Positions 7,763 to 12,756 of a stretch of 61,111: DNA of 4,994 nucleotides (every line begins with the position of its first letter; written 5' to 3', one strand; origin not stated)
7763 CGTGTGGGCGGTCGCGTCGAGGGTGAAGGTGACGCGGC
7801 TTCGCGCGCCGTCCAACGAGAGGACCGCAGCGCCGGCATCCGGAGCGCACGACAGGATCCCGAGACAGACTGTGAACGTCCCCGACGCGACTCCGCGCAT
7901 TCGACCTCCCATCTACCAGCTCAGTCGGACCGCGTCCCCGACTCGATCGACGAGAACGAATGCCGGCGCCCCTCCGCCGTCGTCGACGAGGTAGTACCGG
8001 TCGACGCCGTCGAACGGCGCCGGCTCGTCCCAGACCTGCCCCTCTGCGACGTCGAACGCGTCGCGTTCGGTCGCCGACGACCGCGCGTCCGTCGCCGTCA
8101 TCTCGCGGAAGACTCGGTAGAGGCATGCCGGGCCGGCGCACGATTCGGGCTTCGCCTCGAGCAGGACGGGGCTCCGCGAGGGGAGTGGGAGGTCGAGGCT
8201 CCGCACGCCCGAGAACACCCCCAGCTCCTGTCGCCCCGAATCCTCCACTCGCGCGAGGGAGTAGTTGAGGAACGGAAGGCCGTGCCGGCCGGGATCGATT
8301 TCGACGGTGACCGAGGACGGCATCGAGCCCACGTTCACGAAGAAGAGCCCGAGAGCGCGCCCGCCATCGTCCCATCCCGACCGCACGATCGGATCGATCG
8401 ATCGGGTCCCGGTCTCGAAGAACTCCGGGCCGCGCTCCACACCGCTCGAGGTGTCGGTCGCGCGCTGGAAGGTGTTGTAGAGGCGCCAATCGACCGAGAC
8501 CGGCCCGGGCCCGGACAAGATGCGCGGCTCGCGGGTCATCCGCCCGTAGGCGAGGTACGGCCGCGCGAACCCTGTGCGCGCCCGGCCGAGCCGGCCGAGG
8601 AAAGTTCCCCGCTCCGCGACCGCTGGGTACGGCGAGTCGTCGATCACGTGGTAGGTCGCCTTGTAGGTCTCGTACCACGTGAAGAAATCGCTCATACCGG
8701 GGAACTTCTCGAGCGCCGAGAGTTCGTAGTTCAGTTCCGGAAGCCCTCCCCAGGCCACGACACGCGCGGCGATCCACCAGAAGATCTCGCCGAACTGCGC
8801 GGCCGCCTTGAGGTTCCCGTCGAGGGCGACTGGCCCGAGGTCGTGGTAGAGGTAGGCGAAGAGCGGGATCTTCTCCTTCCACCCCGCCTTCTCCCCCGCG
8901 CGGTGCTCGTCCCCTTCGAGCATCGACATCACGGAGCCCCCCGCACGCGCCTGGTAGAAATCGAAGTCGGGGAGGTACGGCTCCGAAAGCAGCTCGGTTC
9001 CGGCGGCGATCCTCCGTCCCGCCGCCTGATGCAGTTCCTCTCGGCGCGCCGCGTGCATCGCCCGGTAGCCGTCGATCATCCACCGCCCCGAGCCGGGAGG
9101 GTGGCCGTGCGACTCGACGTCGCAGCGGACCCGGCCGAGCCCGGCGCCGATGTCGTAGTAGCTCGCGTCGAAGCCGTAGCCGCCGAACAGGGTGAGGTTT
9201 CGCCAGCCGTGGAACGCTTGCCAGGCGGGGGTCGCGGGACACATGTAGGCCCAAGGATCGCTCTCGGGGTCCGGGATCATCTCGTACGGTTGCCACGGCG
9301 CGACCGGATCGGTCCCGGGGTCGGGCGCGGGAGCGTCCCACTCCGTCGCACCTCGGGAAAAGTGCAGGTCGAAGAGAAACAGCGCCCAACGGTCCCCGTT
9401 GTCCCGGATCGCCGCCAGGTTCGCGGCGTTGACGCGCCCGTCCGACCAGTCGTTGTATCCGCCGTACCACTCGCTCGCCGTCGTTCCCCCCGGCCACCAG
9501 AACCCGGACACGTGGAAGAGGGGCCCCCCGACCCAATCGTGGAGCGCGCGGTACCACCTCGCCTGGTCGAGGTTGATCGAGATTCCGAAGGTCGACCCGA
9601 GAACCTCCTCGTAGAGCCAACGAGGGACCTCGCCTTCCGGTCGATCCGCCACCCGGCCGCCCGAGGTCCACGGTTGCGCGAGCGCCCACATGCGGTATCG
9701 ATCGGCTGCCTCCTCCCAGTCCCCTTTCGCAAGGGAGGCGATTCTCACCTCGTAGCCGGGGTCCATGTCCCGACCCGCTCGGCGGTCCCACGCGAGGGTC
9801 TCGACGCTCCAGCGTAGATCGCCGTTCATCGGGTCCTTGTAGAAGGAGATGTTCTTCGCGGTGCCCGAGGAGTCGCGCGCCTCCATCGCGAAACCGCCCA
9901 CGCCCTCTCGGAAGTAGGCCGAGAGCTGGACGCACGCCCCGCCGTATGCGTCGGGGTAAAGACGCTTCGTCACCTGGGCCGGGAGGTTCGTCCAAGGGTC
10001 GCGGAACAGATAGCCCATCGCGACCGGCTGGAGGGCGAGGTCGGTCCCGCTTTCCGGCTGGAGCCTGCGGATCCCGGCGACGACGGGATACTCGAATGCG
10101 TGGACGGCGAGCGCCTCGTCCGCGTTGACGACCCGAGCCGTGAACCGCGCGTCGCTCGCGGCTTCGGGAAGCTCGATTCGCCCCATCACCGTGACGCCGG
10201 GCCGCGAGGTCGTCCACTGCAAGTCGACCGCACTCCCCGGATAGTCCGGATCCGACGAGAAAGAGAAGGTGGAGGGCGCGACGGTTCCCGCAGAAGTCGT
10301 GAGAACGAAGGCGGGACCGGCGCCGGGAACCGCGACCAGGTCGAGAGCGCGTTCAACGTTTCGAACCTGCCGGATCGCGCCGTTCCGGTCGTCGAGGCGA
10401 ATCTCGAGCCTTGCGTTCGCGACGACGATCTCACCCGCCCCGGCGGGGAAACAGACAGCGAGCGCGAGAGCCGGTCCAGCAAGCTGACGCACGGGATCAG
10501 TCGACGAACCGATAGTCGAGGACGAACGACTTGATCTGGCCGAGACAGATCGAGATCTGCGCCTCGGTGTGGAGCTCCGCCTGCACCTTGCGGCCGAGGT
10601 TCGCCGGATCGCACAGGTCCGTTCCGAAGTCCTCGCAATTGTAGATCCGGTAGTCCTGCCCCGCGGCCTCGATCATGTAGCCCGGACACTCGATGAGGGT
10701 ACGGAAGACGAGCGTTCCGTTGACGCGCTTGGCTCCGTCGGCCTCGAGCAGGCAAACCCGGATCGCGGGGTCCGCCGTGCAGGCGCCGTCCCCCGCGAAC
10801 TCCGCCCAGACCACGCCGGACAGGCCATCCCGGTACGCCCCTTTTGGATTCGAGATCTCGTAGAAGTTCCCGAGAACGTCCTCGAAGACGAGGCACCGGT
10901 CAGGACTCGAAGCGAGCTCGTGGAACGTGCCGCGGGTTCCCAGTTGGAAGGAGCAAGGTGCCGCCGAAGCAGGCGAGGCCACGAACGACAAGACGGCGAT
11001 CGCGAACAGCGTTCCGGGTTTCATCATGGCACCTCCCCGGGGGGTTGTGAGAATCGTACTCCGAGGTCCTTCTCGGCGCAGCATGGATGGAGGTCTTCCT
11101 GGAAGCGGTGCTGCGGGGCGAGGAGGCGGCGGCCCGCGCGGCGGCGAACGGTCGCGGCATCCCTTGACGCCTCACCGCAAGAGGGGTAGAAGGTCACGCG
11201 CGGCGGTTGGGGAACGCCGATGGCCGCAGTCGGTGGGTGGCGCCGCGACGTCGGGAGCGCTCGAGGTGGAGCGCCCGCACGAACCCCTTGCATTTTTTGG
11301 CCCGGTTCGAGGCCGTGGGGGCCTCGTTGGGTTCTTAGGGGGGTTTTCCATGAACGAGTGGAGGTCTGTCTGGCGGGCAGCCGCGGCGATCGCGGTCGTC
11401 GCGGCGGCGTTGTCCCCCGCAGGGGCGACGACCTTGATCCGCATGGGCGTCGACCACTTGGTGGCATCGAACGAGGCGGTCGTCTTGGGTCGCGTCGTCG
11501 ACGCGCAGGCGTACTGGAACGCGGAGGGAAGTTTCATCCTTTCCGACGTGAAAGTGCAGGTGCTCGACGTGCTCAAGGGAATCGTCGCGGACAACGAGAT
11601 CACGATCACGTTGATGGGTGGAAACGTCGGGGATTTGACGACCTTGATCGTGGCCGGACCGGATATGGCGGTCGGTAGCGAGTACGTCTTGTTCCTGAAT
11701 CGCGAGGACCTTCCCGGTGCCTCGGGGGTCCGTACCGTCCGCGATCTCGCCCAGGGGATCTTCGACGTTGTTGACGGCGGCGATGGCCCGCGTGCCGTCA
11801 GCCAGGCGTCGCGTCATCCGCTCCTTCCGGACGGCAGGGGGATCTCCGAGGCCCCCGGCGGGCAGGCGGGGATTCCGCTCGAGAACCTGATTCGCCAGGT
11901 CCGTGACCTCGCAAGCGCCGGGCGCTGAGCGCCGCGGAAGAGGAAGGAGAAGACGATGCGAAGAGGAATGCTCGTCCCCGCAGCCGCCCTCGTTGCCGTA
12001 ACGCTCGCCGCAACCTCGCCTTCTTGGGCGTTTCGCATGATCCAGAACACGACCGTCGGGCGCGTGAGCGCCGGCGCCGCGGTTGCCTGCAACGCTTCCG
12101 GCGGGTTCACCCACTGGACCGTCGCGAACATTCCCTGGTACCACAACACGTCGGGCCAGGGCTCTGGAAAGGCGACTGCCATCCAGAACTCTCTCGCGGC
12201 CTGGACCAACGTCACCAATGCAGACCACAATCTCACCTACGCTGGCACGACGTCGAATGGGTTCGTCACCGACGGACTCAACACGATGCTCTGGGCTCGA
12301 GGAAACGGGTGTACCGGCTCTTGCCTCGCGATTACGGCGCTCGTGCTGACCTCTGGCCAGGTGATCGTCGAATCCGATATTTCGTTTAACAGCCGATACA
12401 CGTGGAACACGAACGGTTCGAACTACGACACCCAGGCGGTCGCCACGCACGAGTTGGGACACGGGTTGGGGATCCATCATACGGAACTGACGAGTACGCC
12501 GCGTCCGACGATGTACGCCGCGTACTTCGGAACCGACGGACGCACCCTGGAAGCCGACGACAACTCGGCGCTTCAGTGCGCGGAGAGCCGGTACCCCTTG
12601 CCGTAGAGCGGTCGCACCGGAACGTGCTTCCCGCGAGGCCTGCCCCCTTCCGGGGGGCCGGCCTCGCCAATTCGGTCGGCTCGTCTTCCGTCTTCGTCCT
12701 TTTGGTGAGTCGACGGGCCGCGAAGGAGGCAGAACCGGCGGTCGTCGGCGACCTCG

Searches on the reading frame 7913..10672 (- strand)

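Call 25: search_protein_families(library=pfam, proteins=[window:7913-10672:-], max_evalue=0.001)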
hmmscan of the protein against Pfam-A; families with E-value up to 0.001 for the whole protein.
window:7913-10672:- (919 aa): 1 family
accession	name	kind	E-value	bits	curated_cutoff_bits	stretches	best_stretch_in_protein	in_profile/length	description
PF19773.5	DUF6259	-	1e-22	81.1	28.7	1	311-611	8-291/300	Domain of unknown function (DUF6259)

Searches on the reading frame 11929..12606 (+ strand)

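Call 60: search_protein_families(library=pfam, proteins=[window:11929-12606:+], max_evalue=0.001)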
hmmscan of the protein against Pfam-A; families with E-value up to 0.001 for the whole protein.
window:11929-12606:+ (225 aa): 1 family
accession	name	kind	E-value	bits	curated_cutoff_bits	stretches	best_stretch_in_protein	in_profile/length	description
PF00413.30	Peptidase_M10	-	1.7e-09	38.2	24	1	82-216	24-155/159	Matrixin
